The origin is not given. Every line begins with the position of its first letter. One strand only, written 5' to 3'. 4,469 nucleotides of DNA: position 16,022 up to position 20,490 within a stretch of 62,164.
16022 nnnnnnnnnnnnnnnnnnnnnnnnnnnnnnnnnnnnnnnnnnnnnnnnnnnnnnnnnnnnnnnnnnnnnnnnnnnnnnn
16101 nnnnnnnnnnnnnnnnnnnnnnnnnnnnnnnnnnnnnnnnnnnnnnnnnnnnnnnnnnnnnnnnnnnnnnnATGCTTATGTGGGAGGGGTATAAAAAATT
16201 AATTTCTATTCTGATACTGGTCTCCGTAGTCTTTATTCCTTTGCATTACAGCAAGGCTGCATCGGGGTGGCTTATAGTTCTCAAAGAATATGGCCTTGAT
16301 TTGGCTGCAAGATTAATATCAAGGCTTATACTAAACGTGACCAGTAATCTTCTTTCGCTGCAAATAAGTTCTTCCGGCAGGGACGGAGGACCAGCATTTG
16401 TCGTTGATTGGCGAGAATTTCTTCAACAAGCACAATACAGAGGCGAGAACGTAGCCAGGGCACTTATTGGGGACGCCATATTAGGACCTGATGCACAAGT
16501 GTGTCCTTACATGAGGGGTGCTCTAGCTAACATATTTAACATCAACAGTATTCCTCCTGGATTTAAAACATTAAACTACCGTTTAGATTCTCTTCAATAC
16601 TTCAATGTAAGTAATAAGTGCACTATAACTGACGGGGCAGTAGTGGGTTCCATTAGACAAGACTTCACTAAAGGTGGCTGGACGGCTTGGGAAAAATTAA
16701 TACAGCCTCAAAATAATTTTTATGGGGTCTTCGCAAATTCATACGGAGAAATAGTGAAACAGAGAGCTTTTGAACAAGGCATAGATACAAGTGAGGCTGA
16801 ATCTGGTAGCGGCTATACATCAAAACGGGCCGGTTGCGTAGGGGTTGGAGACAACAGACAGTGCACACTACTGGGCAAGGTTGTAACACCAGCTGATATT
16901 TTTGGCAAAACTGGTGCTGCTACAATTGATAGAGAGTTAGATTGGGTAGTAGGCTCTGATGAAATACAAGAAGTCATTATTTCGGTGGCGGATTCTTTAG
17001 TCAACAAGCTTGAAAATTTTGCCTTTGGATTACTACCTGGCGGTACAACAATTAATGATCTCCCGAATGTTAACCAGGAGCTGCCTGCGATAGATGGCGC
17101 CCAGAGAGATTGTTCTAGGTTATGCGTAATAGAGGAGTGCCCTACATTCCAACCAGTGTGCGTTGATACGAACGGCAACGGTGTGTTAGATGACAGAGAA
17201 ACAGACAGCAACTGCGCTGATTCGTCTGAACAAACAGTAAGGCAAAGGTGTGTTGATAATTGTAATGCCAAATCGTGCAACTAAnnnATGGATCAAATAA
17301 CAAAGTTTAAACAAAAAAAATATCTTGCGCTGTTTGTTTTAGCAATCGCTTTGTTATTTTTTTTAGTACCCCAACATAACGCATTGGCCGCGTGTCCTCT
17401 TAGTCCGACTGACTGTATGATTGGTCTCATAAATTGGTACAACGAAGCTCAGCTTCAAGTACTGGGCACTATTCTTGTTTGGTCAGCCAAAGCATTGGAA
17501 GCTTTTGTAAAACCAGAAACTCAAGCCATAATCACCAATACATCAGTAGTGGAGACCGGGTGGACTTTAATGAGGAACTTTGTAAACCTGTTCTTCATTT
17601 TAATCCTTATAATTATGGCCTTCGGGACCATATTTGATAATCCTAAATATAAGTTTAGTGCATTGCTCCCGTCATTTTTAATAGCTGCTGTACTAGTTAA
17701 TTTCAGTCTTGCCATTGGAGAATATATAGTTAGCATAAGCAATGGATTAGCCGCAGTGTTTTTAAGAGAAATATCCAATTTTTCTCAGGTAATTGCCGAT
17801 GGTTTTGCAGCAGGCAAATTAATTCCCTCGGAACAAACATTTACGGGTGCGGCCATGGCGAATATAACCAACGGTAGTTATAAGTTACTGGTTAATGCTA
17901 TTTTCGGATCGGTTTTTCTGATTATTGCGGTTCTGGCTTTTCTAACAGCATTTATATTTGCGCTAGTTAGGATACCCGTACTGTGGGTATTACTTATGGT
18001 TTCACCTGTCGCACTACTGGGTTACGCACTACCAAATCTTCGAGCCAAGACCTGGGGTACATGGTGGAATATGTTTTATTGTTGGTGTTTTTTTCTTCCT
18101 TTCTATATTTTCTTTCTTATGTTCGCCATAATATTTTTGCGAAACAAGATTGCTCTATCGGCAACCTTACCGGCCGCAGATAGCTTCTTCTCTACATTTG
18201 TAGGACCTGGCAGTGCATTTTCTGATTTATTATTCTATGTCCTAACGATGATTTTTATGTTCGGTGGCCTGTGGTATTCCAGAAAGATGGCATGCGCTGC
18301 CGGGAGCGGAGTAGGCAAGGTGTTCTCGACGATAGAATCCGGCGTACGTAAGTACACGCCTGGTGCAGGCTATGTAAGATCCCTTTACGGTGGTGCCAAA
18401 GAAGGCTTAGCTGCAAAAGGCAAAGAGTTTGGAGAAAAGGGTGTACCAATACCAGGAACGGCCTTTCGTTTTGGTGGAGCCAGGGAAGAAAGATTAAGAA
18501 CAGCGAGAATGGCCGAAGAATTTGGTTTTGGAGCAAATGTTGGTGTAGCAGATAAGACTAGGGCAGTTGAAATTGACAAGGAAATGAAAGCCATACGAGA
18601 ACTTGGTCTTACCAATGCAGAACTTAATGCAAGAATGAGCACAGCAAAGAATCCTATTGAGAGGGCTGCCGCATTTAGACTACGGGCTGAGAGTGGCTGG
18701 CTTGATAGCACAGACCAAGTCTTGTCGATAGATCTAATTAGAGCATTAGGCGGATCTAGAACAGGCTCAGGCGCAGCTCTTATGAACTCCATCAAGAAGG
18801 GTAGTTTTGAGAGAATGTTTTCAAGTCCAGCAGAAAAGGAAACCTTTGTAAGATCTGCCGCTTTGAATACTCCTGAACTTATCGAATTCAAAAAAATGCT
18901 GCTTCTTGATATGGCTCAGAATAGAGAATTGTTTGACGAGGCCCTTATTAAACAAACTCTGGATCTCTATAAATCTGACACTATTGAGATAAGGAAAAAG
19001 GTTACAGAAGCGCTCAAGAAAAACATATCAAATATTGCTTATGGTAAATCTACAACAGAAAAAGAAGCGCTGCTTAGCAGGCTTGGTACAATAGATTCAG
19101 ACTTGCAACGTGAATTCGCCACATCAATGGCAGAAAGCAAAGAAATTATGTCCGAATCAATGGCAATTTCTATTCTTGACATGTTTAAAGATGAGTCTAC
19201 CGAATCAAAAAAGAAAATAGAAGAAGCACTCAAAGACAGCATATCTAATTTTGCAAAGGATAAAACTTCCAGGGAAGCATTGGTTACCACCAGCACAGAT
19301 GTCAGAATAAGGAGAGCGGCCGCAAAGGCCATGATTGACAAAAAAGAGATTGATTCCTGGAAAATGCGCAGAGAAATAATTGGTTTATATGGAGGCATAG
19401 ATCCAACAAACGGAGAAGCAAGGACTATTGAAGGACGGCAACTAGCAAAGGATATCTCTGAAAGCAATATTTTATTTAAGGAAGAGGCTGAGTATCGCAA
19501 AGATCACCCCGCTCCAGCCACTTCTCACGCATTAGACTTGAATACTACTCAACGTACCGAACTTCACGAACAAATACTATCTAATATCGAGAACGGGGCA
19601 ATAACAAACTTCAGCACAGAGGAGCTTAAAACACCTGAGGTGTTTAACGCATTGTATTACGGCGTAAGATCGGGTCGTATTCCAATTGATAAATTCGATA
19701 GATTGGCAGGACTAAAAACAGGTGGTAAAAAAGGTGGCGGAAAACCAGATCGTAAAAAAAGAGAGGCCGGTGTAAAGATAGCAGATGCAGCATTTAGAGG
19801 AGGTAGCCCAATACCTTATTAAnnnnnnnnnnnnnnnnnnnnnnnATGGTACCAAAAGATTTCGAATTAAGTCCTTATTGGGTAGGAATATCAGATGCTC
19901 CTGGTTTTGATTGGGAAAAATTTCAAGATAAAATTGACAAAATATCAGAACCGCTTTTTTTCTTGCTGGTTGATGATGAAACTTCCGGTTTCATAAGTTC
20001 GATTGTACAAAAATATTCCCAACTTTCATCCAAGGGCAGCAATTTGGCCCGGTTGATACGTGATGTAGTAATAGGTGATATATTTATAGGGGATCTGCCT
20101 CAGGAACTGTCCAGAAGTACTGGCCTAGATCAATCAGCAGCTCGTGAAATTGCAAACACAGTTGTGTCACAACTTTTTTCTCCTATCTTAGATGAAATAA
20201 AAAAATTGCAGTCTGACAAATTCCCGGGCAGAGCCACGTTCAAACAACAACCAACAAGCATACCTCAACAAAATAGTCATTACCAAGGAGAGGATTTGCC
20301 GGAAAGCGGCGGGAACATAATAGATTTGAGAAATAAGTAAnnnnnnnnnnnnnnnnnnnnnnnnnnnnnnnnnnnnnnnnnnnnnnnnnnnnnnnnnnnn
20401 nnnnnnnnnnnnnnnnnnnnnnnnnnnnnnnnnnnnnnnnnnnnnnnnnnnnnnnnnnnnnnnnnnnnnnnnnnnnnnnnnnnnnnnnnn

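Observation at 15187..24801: Type-IV-secretion-like cluster without relaxase or coupling protein, surrounded by unknown secreted and membrane proteins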

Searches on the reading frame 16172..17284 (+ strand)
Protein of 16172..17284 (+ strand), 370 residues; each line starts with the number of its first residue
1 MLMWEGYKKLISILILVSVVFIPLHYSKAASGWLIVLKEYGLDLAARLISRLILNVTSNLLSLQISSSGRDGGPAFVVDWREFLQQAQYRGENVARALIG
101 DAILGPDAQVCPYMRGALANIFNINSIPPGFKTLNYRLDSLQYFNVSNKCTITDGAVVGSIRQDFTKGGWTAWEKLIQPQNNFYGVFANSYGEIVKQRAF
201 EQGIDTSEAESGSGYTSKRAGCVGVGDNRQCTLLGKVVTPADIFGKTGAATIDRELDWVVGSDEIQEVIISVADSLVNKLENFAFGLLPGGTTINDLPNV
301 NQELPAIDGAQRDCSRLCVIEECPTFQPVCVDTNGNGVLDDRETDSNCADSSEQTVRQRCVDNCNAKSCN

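Call 5: search_protein_families(library=pfam, proteins=[window:16172-17284:+], max_evalue=0.1)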
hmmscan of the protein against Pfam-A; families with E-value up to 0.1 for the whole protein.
window:16172-17284:+ (370 aa): 0 families

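Call 9: search_protein_families(library=ncbifam, proteins=[window:16172-17284:+], max_evalue=0.1)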
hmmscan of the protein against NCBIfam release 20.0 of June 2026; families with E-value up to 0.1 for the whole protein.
window:16172-17284:+ (370 aa): 0 families

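Call 30: search_solved_structures(query=A3, max_evalue=1)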
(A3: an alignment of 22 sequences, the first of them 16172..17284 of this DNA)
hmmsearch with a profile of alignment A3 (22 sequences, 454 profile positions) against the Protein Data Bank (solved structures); distinct sequences matched with E-value up to 1: 1.
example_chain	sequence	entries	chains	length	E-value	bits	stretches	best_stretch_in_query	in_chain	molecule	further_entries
3n8u_A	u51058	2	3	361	0.18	14.1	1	267-411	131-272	imelysin peptidase | Imelysin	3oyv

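Call 36: find_homologous_proteins(query=window:16172-17284:+, max_evalue=0.001)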
Query window:16172-17284:+ (370 aa): 18 proteins with E <= 0.001 among 2931 candidates.
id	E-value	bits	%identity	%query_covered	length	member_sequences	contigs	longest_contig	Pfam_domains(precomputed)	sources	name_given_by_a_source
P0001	2.2e-249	845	100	100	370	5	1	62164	-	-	-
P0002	3.2e-110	387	38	94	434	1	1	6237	-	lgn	-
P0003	3.6e-108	380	50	100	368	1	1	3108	-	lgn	-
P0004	6.6e-107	376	50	98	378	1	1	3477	-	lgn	-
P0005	1.2e-105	372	49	98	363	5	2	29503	-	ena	-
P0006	1.5e-105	371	46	98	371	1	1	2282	-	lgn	-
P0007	1.4e-103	365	45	100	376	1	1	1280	-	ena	-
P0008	9.1e-102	359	54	84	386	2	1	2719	-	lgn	-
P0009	1.0e-101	359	45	99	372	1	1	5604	-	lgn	-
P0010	9.4e-93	329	52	75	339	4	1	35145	-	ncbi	-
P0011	3.3e-84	301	43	99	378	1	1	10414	-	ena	-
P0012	2.8e-79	285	44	87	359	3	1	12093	-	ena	-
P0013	3.4e-79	285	42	95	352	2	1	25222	-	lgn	-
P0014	6.7e-77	277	47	87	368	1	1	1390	-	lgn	-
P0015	6.8e-63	231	41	80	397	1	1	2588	-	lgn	-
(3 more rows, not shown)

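Call 47: predict_structure(alignment_id=A4)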
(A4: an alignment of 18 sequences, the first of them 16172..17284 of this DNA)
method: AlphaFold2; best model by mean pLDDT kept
length: 370 residues; sequences in the alignment: 18
mean_pLDDT: 59.7   pTM: 0.40
mean pLDDT of the five models: 59.7, 58.7, 58.6, 56.4, 56.1
residues with pLDDT >= 90: 0; 70-90: 131; 50-70: 114; < 50: 125
segments of 3 or more residues with pLDDT < 50: 57-75, 137-141, 212-231, 235-308
pLDDT, mean of each block of 10 residues (from residue 1): 69 80 55 53 53 50 45 49 67 79 82 85 75 52 71 63 62 79 84 79 64 43 47 45 40 40 38 43 37 27 36 70 75 72 60 73 69
secondary structure, 60 per line:
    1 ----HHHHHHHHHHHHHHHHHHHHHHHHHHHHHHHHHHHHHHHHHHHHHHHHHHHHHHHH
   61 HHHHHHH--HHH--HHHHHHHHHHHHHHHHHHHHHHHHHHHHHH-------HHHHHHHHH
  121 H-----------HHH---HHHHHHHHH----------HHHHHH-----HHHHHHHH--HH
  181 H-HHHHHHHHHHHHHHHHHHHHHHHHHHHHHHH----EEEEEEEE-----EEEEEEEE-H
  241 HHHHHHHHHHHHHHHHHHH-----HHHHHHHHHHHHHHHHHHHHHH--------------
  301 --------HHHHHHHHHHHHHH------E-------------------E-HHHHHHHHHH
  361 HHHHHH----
elements in order: H5-67 H75-104 H112-121 H139-147 H158-163 H169-176 H183-213 E218-225 E231-238 H240-259 H265-286 H309-322 H351-366

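Call 51: search_protein_families(library=pfam, alignment_id=A3, max_evalue=0.01)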
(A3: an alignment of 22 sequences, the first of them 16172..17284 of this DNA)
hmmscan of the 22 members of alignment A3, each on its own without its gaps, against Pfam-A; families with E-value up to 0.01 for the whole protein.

A. member 1, window:16172-17284:+ (370 aa): 0 families

B. families by the number of members that match (of 22 scanned): 3 families
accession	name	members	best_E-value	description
PF07705.17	CARDB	1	1.5e-11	CARDB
PF16888.10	YwqH-like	1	0.00015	YwqH-like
PF20009.4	GEVED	1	0.0063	GEVED domain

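Call 58: fold_search(model_id=the predicted structure, library=pdb)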
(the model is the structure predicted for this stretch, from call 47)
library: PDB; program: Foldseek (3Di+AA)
matches with E <= 10: 26; with E <= 0.001: 0
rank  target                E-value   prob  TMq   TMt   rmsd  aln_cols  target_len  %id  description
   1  5mil_B                2.0e+00  0.04  0.09  0.16  15.0       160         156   11  Pirating conserved phage mechanisms promotes promiscuous staphylococcal pathogenicity islands transfer. (released 2017-09-06)
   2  9k3s_A                2.3e+00  0.06  0.12  0.14  32.8       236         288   11  Cryo-EM structure of E coli pstSCAB in the catalytic intermediate state (released 2026-02-18)
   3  8wd9_C                4.3e+00  0.03  0.16  0.20  21.7       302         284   12  Cryo-EM structure of Mycobacterium tuberculosis DppABCD in apo form (released 2024-09-18)
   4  9k3y_A                5.9e+00  0.03  0.12  0.15  29.2       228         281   11  Cryo-EM structure of E coli pstSCAB in the resting state (released 2026-02-18)
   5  9eyd_A                6.2e+00  0.01  0.09  0.07  30.2       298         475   12  Cryo-EM structure of Pseudomonas aeruginosa lysine-specific permenase (LysP). (released 2025-10-29)
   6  9k3x_A                7.2e+00  0.03  0.12  0.15  29.6       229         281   12  Cryo-EM structure of E coli pstSCAB in the pretranslocation state (released 2026-02-18)
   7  2v6k_A                7.6e+00  0.01  0.10  0.16  21.1       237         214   12  Structure of Maleyl Pyruvate Isomerase, a bacterial glutathione-s- transferase in Zeta class, in complex with substrat (released 2008-07-22)
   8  8hf6_A                8.0e+00  0.02  0.16  0.12  31.0       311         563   13  Cryo-EM structure of nucleotide-bound ComA E647Q mutant (released 2023-10-04)
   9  8ev9_B                8.0e+00  0.01  0.14  0.12  19.3       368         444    9  Cryo-EM structure of cGMP bound truncated human CNGA3/CNGB3 channel in lipid nanodisc, transition state 1 (released 2023-08-09)
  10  6f03_D                8.0e+00  0.01  0.08  0.15  25.5       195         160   12  The crystal structure of secreted antigen BPSL2520 (released 2018-12-05)
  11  9m42_R                8.0e+00  0.01  0.11  0.12  21.9       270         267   11  Structure-based discovery of potent agonists of the orphan receptor GPR139 (released 2026-01-21)
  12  9kxs_A                8.4e+00  0.02  0.09  0.10  15.5       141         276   13  Structure of EP67 bound mouse C5aR1 in complex with Go (released 2025-11-26)
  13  9k3x_B                8.4e+00  0.01  0.13  0.14  22.0       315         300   13  Cryo-EM structure of E coli pstSCAB in the pretranslocation state (released 2026-02-18)
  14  3atp_B                8.9e+00  0.02  0.15  0.24  13.6       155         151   14  Structure of the ligand binding domain of the bacterial serine chemoreceptor Tsr with ligand (released 2011-10-19)
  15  7njs_d                9.4e+00  0.03  0.13  0.11  18.2       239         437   12  Mycobacterium smegmatis ATP synthase state 3c (released 2021-10-27)
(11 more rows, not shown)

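Call 94: search_protein_representatives(alignment_id=A4)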
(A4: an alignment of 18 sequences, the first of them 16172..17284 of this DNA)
Query: 18 sequences, 376 profile positions. Proteins with E-value up to 0.001 (for the whole library): 4163; up to 1e-10: 2444; up to 1e-30: 247. The best 150 are listed.
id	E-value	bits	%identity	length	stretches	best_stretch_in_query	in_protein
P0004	2.6e-160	550.0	-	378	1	4-370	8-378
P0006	1.0e-156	538.1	-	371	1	3-370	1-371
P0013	4.8e-134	463.5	-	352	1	20-370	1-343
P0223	3.0e-119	414.8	-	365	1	4-367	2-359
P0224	2.7e-118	411.7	-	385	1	8-366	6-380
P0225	3.9e-116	404.6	-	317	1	55-370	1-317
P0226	9.2e-116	403.4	-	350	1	3-360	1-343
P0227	6.4e-114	397.3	-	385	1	3-370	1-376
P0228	6.0e-108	377.6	-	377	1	6-369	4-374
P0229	9.4e-105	367.1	-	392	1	6-374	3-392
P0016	2.8e-104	365.6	-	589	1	3-335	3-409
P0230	1.1e-102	360.4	-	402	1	6-334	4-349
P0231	4.1e-101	355.1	-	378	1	6-368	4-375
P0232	6.6e-101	354.5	-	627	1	43-288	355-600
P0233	1.3e-100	353.5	-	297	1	11-290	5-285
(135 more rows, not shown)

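Call 96: search_solved_structures(query=A9, max_evalue=1)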
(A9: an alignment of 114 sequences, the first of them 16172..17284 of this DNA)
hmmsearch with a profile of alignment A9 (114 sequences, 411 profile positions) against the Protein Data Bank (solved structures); distinct sequences matched with E-value up to 1: 0.

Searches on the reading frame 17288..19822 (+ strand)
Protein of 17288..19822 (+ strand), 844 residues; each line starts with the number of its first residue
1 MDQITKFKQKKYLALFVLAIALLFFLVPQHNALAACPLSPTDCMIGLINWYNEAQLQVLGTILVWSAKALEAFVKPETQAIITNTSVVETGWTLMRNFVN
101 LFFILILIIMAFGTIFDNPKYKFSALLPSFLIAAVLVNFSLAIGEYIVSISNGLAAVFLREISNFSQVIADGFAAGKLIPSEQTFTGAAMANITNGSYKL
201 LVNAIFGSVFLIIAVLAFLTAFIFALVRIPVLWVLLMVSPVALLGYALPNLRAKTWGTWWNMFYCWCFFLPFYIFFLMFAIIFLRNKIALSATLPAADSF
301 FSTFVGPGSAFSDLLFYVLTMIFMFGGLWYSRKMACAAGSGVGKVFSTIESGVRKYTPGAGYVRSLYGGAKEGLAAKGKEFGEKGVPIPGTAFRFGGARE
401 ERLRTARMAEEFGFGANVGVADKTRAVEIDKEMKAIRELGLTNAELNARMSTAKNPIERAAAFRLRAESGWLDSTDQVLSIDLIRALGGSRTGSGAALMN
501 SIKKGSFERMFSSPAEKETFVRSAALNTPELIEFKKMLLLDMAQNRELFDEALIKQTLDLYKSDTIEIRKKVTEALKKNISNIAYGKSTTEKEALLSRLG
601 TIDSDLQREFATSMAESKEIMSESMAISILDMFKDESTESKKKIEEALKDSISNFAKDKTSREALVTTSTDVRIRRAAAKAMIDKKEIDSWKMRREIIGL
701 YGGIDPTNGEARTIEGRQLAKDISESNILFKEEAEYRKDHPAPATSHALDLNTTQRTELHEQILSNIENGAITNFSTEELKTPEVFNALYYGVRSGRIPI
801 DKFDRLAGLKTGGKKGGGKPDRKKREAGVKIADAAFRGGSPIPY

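Call 5: search_protein_families(library=pfam, proteins=[window:17288-19822:+], max_evalue=0.1)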
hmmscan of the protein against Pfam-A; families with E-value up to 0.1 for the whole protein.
window:17288-19822:+ (844 aa): 0 families

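Call 9: search_protein_families(library=ncbifam, proteins=[window:17288-19822:+], max_evalue=0.1)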
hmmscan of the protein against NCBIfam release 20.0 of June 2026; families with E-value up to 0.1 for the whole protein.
window:17288-19822:+ (844 aa): 0 families

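Call 26: search_solved_structures(query=A1, max_evalue=1)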
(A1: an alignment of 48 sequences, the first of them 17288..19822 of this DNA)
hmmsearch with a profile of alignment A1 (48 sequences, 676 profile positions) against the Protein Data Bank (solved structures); distinct sequences matched with E-value up to 1: 14.
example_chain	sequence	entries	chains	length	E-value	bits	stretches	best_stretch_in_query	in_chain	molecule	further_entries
1hm6_A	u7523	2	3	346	0.032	16.4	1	411-553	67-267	ANNEXIN 1 | ANNEXIN I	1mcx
3qe6_A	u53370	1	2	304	0.04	16.1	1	340-528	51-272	Protein kinase C and casein kinase II substrate protein 3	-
3m3w_A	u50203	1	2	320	0.054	15.6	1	340-529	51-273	Protein kinase C and casein kinase II substrate protein 3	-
3syv_A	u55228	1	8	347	0.12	14.5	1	340-529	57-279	Protein kinase C and casein kinase II substrate protein 3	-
9euf_E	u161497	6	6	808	0.15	14.2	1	579-661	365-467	Peptidase C51 domain-containing protein | ORF56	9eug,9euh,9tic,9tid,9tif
7emf_O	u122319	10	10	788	0.15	14.1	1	532-668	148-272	Mediator of RNA polymerase II transcription subunit 15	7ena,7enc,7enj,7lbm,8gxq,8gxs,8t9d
9goq_A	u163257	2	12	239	0.18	13.9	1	516-599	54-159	Adapter protein MecA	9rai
9o0l_A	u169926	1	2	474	0.2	13.7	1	329-643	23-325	Coiled-coil domain-containing protein 6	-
9o04_A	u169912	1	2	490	0.22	13.6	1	329-642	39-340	Coiled-coil domain-containing protein 6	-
3hah_A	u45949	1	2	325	0.4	12.7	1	534-651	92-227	human PACSIN1 F-BAR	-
7o3v_F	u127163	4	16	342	0.52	12.4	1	166-384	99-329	TrwI protein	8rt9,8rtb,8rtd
4ilo_A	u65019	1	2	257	0.61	12.1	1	492-663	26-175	CT398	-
4yu5_A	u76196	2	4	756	0.9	11.6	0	500-595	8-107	Immune inhibitor A, metalloprotease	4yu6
5gmk_F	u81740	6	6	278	0.9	11.6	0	500-663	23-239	Protein CWC16 | Pre-mRNA-splicing factor CWC16 | Splicing factor YJU2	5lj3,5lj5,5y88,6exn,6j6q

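Call 29: search_protein_families(library=pfam, alignment_id=A1, max_evalue=0.01)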
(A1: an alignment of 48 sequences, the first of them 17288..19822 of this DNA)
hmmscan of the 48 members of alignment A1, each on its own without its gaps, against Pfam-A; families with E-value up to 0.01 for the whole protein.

A. member 1, window:17288-19822:+ (844 aa): 0 families

B. families by the number of members that match (of 48 scanned): 3 families
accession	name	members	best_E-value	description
PF04610.19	TrbL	8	6.7e-10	TrbL/VirB6 plasmid conjugal transfer protein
PF17726.7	DpnI_C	1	1.8e-27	Dam-replacing HTH domain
PF20216.3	DUF6576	1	0.0054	Family of unknown function (DUF6576)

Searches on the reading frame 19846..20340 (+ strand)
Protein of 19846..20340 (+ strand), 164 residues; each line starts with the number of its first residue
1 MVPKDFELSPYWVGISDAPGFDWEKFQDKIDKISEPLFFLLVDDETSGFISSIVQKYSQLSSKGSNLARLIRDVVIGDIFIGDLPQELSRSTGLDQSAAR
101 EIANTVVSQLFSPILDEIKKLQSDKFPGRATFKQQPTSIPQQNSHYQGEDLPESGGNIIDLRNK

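Call 5: search_protein_families(library=pfam, proteins=[window:19846-20340:+], max_evalue=0.1)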
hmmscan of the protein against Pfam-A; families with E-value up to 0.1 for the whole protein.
window:19846-20340:+ (164 aa): 0 families

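Call 9: search_protein_families(library=ncbifam, proteins=[window:19846-20340:+], max_evalue=0.1)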
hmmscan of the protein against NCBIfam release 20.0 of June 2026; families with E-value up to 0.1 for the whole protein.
window:19846-20340:+ (164 aa): 0 families

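Call 45: search_solved_structures(query=A6, max_evalue=5)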
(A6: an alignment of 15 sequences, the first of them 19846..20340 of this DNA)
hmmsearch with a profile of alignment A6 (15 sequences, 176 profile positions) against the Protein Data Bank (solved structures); distinct sequences matched with E-value up to 5: 2.
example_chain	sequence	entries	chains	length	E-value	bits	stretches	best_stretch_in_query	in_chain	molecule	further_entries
3fbl_A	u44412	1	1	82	0.25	14.6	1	83-111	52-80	Putative uncharacterized protein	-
5w7g_B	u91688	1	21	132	0.37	14.1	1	83-111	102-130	ORF132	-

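Call 52: search_protein_families(library=pfam, alignment_id=A6, max_evalue=0.05)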
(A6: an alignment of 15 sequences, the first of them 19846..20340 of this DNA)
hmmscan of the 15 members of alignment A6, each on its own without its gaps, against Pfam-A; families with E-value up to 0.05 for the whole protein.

A. member 1, window:19846-20340:+ (164 aa): 0 families

B. families by the number of members that match (of 15 scanned): 2 families
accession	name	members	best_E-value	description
PF01846.25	FF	1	0.021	FF domain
PF24872.1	DUF2110_N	1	0.028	DUF2110 N-terminal domain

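Call 72: find_homologous_proteins(query=A6, max_evalue=0.001)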
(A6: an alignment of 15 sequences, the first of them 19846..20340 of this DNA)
Query A6 (15 sequences) (164 aa, profile of the alignment): 84 proteins with E <= 0.001 among 4032 candidates.
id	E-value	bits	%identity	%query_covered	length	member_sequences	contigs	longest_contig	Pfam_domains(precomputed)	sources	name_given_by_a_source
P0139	6.1e-69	250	52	98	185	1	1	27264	-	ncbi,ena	ncbi:MAG: hypothetical protein AAB784_02040 [Patescibacteria group bacterium]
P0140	1.6e-68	248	57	98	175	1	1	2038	-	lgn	-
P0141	9.5e-68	246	57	98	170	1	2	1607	-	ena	-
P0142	2.8e-67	244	54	98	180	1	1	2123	-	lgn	-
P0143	3.6e-67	244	58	96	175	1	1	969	-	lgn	-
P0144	3.7e-67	244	52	98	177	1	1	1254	-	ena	-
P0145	5.9e-67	243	54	98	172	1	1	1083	-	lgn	-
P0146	1.9e-66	241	49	97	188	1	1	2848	-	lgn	-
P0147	2.2e-66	241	52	97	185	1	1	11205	-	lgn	-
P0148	3.1e-66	241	55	97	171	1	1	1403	-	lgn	-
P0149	6.6e-66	240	57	98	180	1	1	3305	-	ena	-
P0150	9.0e-66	239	52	99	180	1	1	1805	-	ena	-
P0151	1.5e-65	239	53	96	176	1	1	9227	-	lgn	-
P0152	1.5e-65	239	52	98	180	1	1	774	-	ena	-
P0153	1.6e-65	238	46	98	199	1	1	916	-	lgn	-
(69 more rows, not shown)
